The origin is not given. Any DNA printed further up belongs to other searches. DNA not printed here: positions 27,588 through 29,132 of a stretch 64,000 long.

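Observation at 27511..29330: AT-rich genomic islet carrying a lone 414-aa PD-(D/E)xK-like protein, a candidate anti-phage defence gene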

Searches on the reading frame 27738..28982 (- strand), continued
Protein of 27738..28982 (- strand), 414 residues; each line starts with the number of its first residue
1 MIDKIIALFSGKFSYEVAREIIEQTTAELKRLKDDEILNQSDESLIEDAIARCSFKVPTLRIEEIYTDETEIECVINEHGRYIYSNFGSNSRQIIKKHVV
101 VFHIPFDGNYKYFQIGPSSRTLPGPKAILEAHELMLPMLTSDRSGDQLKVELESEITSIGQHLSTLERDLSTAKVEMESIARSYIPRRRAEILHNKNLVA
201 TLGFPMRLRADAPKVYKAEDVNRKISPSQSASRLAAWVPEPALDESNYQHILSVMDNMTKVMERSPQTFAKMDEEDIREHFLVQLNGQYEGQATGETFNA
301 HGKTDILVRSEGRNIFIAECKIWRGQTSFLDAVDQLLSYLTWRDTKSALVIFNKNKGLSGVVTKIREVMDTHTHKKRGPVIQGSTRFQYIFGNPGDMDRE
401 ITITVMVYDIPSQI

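Call 35: search_solved_structures(query=A1, max_evalue=10, show_alignments=3)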
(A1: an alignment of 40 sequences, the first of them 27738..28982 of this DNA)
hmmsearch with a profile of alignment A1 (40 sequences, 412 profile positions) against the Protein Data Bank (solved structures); distinct sequences matched with E-value up to 10: 7.
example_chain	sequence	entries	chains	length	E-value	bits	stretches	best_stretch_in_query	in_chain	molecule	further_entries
7zmc_A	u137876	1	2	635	0.0066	18.8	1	122-250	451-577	Putative polyketide synthase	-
7zma_A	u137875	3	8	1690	0.02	17.2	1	122-250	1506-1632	Putative polyketide synthase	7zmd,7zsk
8xjg_A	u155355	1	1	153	0.24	13.7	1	178-250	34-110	YqeY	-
4uos_A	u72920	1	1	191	0.26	13.6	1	122-194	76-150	DESIGNED HELICAL BUNDLE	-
2x43_S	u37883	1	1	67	0.81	11.9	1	140-190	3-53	SHERP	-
2jua_A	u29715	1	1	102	0.91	11.8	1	142-180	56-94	de novo protein S836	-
1wyy_A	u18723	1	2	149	2.7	10.2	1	134-181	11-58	E2 Glycoprotein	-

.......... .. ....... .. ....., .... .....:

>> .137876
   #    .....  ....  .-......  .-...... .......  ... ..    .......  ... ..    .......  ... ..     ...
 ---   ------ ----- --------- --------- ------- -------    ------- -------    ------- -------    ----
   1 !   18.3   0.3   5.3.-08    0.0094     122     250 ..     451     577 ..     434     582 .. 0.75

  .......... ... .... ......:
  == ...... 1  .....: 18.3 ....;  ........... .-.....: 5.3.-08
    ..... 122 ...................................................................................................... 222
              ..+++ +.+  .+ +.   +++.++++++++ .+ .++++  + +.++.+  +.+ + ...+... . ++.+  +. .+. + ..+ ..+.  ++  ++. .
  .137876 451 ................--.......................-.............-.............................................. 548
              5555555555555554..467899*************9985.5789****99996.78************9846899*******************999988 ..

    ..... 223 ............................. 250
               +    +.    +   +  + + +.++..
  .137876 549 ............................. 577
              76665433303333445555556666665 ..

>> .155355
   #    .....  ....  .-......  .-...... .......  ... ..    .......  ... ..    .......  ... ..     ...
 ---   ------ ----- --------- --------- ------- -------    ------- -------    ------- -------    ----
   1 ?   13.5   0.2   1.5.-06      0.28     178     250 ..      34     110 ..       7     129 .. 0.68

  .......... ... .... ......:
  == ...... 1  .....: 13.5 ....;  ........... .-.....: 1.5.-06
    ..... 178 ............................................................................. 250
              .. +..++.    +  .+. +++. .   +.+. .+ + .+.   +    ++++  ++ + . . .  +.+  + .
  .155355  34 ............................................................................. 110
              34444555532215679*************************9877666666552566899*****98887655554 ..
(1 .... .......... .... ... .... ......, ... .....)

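Call 40: search_protein_families(library=pfam, alignment_id=A2, max_evalue=0.00001)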
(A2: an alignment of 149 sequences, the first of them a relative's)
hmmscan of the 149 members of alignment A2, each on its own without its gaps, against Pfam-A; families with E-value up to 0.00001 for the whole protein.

A. member 1, L001:8473-8847:- (124 aa): 0 families

B. families by the number of members that match (of 149 scanned): 140 families (the first 25 are shown)
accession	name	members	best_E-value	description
PF00005.33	ABC_tran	4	1.2e-49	ABC transporter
PF01420.25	Methylase_S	4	1.7e-16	Type I restriction modification DNA specificity domain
PF02384.22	N6_Mtase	3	7.6e-113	N-6 DNA Methylase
PF07669.17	Eco57I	3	4.6e-16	Eco57I restriction-modification methylase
PF13304.12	AAA_21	3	3.4e-12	AAA domain, putative AbiEii toxin, Type IV TA system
PF19614.4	DUF6119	2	2.5e-167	Family of unknown function (DUF6119)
PF04851.21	ResIII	2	2.7e-45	Type III restriction enzyme, res subunit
PF00589.27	Phage_integrase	2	1.1e-25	Phage integrase family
PF13614.12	AAA_31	2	7.4e-24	AAA domain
PF08352.17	oligo_HPY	2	2e-18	Oligopeptide/dipeptide transporter, C-terminal region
PF01656.29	CbiA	2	5.8e-16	CobQ/CobB/MinD/ParA nucleotide binding domain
PF12161.14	HsdM_N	2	1.8e-15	HsdM N-terminal domain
PF00270.35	DEAD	2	1.2e-12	DEAD/DEAH box helicase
PF02463.25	SMC_N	2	3.1e-12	RecF/RecN/SMC N terminal domain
PF00330.25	Aconitase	1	9.2e-183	Aconitase family (aconitate hydratase)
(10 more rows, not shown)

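Call 41: search_protein_families(library=pfam, alignment_id=A3, max_evalue=0.00001)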
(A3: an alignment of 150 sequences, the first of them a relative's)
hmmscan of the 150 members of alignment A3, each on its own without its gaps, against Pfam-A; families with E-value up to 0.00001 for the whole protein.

A. member 1, L043:6316-7755:- (479 aa): 0 families

B. families by the number of members that match (of 150 scanned): 145 families (the first 25 are shown)
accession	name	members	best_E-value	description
PF04851.21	ResIII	4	4.2e-38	Type III restriction enzyme, res subunit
PF00589.27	Phage_integrase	4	3.5e-34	Phage integrase family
PF00753.33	Lactamase_B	4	6.3e-16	Metallo-beta-lactamase superfamily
PF02384.22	N6_Mtase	3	1.3e-65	N-6 DNA Methylase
PF01936.24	NYN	3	3.1e-38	NYN domain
PF07669.17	Eco57I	3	3.6e-34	Eco57I restriction-modification methylase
PF13424.12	TPR_12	3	3.3e-26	Tetratricopeptide repeat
PF07719.23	TPR_2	3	4.6e-25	Tetratricopeptide repeat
PF00515.34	TPR_1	3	1.5e-19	Tetratricopeptide repeat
PF13181.12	TPR_8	3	1.1e-18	Tetratricopeptide repeat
PF13374.12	TPR_10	3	1.5e-16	Tetratricopeptide repeat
PF11867.13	T1RH-like_C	2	4.4e-140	Type I restriction enzyme HindI endonuclease subunit-like, C-terminal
PF18766.7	SWI2_SNF2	2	2.2e-81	SWI2/SNF2 ATPase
PF13561.12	adh_short_C2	2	1.8e-59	Enoyl-(Acyl carrier protein) reductase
PF22679.2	T1R_D3-like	2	2.5e-58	Type I restriction enzyme subunit R domain 3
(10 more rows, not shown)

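Call 42: search_protein_representatives(alignment_id=A1)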
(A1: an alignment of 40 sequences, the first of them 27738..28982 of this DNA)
Query: 40 sequences, 412 profile positions. Proteins with E-value up to 0.001 (for the whole library): 6626; up to 1e-10: 4656; up to 1e-30: 2429. The best 150 are listed.
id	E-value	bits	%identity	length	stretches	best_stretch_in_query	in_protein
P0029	3.1e-177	606.2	-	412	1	2-410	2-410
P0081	1.1e-170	584.6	-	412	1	5-410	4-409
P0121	8.2e-160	548.8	-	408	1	6-410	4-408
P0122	4.7e-157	539.8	-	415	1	5-410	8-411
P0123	1.4e-153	528.3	-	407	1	7-410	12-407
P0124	2.6e-151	520.8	-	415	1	5-411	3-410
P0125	7.3e-150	516.1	-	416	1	3-410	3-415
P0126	1.3e-149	515.2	-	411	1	4-410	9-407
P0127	1.8e-149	514.8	-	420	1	4-411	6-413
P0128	7.9e-147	506.1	-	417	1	2-411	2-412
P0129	8.0e-147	506.1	-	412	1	6-408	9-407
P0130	1.4e-145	501.9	-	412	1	4-410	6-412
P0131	8.2e-145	499.4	-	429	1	4-410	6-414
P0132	1.4e-144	498.7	-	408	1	6-410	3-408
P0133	1.4e-144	498.6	-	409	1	6-410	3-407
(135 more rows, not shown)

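Call 43: search_protein_families(library=padloc, alignment_id=A2, max_evalue=1e-10)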
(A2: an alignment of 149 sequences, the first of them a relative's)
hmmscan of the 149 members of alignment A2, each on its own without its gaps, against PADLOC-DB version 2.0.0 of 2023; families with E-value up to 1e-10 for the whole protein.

A. member 1, L001:8473-8847:- (124 aa): 0 families

B. families by the number of members that match (of 149 scanned): 250 families (the first 25 are shown)
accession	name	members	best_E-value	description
PDLC04134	mad2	4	2.3e-63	mads_2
PDLC03068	Specificity_I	4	4e-59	Type I specificity subunit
PDLC03019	MTase_I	4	1.2e-58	Type I methyltransferase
PDLC04135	mad3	4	3.9e-50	mads_3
PDLC03089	Specificity_I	3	1.1e-85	Type I specificity subunit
PDLC03038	MTase_I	3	5e-81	Type I methyltransferase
PDLC03086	Specificity_I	3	2.3e-69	Type I specificity subunit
PDLC03168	Specificity_I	3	3.2e-66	Type I specificity subunit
PDLC03066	Specificity_I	3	9.4e-49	Type I specificity subunit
PDLC03154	Specificity_I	3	2.8e-39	Type I specificity subunit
PDLC03063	Specificity_I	3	3.3e-28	Type I specificity subunit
PDLC03087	Specificity_I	3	5.5e-26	Type I specificity subunit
PDLC03107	Specificity_I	3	2.5e-21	Type I specificity subunit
PDLC03267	MTase_II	3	7.4e-12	Type II methyltransferase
PDLC03025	MTase_I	2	3.4e-219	Type I methyltransferase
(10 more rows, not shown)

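Call 44: search_protein_families(library=padloc, alignment_id=A3, max_evalue=1e-10)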
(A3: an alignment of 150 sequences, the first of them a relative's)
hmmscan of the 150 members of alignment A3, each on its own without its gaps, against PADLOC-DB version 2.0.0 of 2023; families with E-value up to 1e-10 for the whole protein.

A. member 1, L043:6316-7755:- (479 aa): 0 families

B. families by the number of members that match (of 150 scanned): 228 families (the first 25 are shown)
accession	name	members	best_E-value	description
PDLC03040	REase_I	3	0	Type I restriction enzyme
PDLC03089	Specificity_I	3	1.2e-63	Type I specificity subunit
PDLC03086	Specificity_I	3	1.9e-34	Type I specificity subunit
PDLC03063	Specificity_I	3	2.1e-29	Type I specificity subunit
PDLC03127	Specificity_I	3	5.1e-29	Type I specificity subunit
PDLC03083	Specificity_I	3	4.3e-24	Type I specificity subunit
PDLC03168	Specificity_I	3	2.4e-22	Type I specificity subunit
PDLC03103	Specificity_I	3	1.9e-19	Type I specificity subunit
PDLC03068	Specificity_I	3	9.2e-17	Type I specificity subunit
PDLC03128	Specificity_I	3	2.6e-16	Type I specificity subunit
PDLC03099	Specificity_I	3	5.7e-15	Type I specificity subunit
PDLC03048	REase_I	2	0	Type I restriction enzyme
PDLC03596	REase_MTase_IIG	2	3.4e-144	Type IIG restriction enzyme-methyltransferase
PDLC03601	REase_MTase_IIG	2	2.7e-128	Type IIG restriction enzyme-methyltransferase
PDLC03612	REase_MTase_IIG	2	2e-88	Type IIG restriction enzyme-methyltransferase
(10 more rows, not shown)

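Call 55: search_dna_similar(query=window:27738-28982:-, collection=plasmids, mode=protein, max_rows=25)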
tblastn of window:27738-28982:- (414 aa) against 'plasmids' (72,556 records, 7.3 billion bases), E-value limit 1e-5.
Records with a match: 22; places in all: 23; records where one place covers at least 80% of the query: 6.
Best place of each record, by identity: <60% 22.
By first word of the organism name: Rhizobium 3; Streptomyces 3; Spiroplasma 3; Deinococcus 2; Thauera 1; Paludisphaera 1; Nostoc 1; Pseudonocardia 1; Haloplanus 1; Rhodococcus 1; and 5 more.
By predicted mobility (MOB-suite, as given by PLSDB): non-mobilizable 14; conjugative 5; mobilizable 3.
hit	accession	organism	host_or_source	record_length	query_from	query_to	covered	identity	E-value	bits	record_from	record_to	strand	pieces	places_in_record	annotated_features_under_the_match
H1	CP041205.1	Rhizobium sp. NIBRBAC000502774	Genome assembly,Coal mine soil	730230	8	413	98%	41.4%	2e-95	320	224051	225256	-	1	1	hypothetical protein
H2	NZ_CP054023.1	Rhizobium indicum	Pisum sativum l. (pea),Pure culture,Pea ...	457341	35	414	92%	40.3%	7e-82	281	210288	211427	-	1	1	hypothetical protein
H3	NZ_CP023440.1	Thauera sp. K11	cell culture,sludge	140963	8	412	98%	37.1%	2e-83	285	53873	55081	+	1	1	hypothetical protein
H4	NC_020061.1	Rhizobium tropici CIAT 899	Phaseolus vulgaris root nodule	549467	35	414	92%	37.4%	4e-73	256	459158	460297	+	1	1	hypothetical protein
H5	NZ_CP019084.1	Paludisphaera borealis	-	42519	8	412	98%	34.7%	2e-71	251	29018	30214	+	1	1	hypothetical protein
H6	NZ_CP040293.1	Nostoc sp. C057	Phaeoceros,pure culture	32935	102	412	75%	41.7%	3e-77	268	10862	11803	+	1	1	hypothetical protein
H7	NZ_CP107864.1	Streptomyces europaeiscabiei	-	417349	22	410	94%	33.0%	2e-60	219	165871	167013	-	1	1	hypothetical protein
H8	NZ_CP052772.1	Pseudonocardia alni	Cell culture,soil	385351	87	414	79%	33.8%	4e-53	197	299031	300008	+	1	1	hypothetical protein | transglycosylase family protein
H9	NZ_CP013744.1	Streptomyces sp. CdTB01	soil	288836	83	411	79%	33.5%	1e-54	202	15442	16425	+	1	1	hypothetical protein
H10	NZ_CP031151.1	Haloplanus rubicundus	solar salt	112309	91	411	78%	30.8%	2e-41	163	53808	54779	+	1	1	hypothetical protein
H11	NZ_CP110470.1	Rhodococcus opacus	cell culture,Soil contaminated by oil ...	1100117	99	411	76%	31.1%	3e-36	148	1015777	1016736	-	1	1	record has no annotation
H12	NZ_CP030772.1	Streptomyces sp. YIM 121038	pure culture,soil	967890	91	411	78%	30.2%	7e-40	159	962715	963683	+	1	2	hypothetical protein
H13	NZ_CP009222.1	Corynebacterium deserti GIMN1.010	mixed sand sample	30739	105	406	73%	32.0%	2e-43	169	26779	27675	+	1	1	hypothetical protein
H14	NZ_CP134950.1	Halobaculum sp. XH14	cell culture,sediment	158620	104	372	65%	33.9%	2e-33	140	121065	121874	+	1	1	hypothetical protein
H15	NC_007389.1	Spiroplasma citri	-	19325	103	411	75%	27.5%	6e-34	141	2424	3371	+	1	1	hypothetical protein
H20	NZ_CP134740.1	Pantoea agglomerans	cell culture,Water from creek adjacent ...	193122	251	411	39%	32.3%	9e-16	87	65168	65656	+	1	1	hypothetical protein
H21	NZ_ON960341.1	Escherichia coli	-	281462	251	412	39%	28.7%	2e-10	71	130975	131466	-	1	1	hypothetical protein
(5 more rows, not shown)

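Call 56: search_dna_similar(query=window:27738-28982:-, collection=phages, mode=protein, max_rows=15)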
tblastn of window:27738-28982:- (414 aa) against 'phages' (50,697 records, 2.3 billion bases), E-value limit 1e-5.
Records with a match: 2; places in all: 2; records where one place covers at least 80% of the query: 0.
Best place of each record, by identity: <60% 2.
By first word of the organism name: phage 1; Bacteriophage 1.
By host as written in the record: - 2.
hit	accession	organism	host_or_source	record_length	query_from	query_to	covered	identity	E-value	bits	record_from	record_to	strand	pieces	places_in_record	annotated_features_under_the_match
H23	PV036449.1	phage NatCom_35866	human feces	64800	94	410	77%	29.8%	1e-38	154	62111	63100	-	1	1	hypothetical protein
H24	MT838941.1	Bacteriophage sp.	human fecal samples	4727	85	410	79%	25.4%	1e-29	127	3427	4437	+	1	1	record has no annotation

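Call 82: fold_search(model_id=the predicted structure, library=pdb)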
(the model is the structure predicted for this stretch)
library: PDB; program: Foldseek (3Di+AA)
matches with E <= 10: 525; with E <= 0.001: 0
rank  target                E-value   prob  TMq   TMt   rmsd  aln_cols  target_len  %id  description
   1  1kll                  5.8e-02  0.60  0.12  0.29   9.0       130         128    8  Molecular basis of mitomycin C resictance in streptomyces: Crystal structures of the MRD protein with and without a drug (released 2002-07-19)
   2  5w0n_C                7.3e-02  0.28  0.13  0.14  18.9       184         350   10  Structure of human TUT7 catalytic module (CM) in complex with UMPNPP and U2 RNA (released 2017-06-28)
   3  3hnq_A                1.0e-01  0.15  0.11  0.22  13.4       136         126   15  Crystal Structure of Virulence protein STM3117 from Salmonella typhimurium. Northeast Structural Genomics Consortium t (released 2009-06-30)
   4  8g2p_A                1.0e-01  0.09  0.09  0.10  19.1       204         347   10  Structure of Ternary Complex of cGAS with dsDNA and Bound ATP and GTP (released 2024-06-19)
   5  4mym                  1.2e-01  0.20  0.12  0.23  13.6       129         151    8  Crystal structure of a glyoxalase/ bleomycin resistance protein/ dioxygenase from Nocardioides (released 2013-12-25)
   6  8icy_A                1.3e-01  0.87  0.15  0.18   7.0       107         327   11  DNA POLYMERASE BETA (E.C.2.7.7.7)/DNA COMPLEX + THYMIDINE-5'-TRIPHOSPHATE, SOAKED IN THE PRESENCE OF DTTP AND MNCL2 (released 1995-12-15)
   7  2rbb_B                1.3e-01  0.18  0.12  0.27  13.0       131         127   11  Crystal structure of a glyoxalase/bleomycin resistance protein/dioxygenase family enzyme from Burkholderia phytofirman (released 2007-10-16)
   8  2a4x_A                1.4e-01  0.57  0.10  0.24   5.0        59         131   14  Crystal Structure Of Mitomycin C-Binding Protein Complexed with Metal-Free Bleomycin A2 (released 2006-07-18)
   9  2a4w_B                1.5e-01  0.35  0.11  0.26   7.5        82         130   15  Crystal Structure Of Mitomycin C-Binding Protein Complexed with Copper(II)-Bleomycin A2 (released 2006-07-18)
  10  2rbb_A                1.6e-01  0.15  0.11  0.24  12.9       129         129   12  Crystal structure of a glyoxalase/bleomycin resistance protein/dioxygenase family enzyme from Burkholderia phytofirman (released 2007-10-16)
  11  5w0b_A                1.7e-01  0.14  0.10  0.12  21.0       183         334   11  Structure of human TUT7 catalytic module (CM) (released 2017-06-28)
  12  5o60_H                2.0e-01  0.21  0.10  0.21  10.8       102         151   11  Structure of the 50S large ribosomal subunit from Mycobacterium smegmatis (released 2017-07-12)
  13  1kmz                  2.0e-01  0.20  0.13  0.28  12.2       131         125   11  MOLECULAR BASIS OF MITOMYCIN C RESICTANCE IN STREPTOMYCES: CRYSTAL STRUCTURES OF THE MRD PROTEIN WITH AND WITHOUT A DRUG (released 2002-07-19)
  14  4hj6_B                2.0e-01  0.16  0.10  0.20  22.9       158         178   11  Crystal Structure of Rhodobacter Sphaeroides LOV protein (released 2013-01-16)
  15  5w0o_A                2.1e-01  0.18  0.12  0.14  19.1       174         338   13  Structure of human TUT7 catalytic module (CM) in complex with dsRNA (released 2017-06-28)
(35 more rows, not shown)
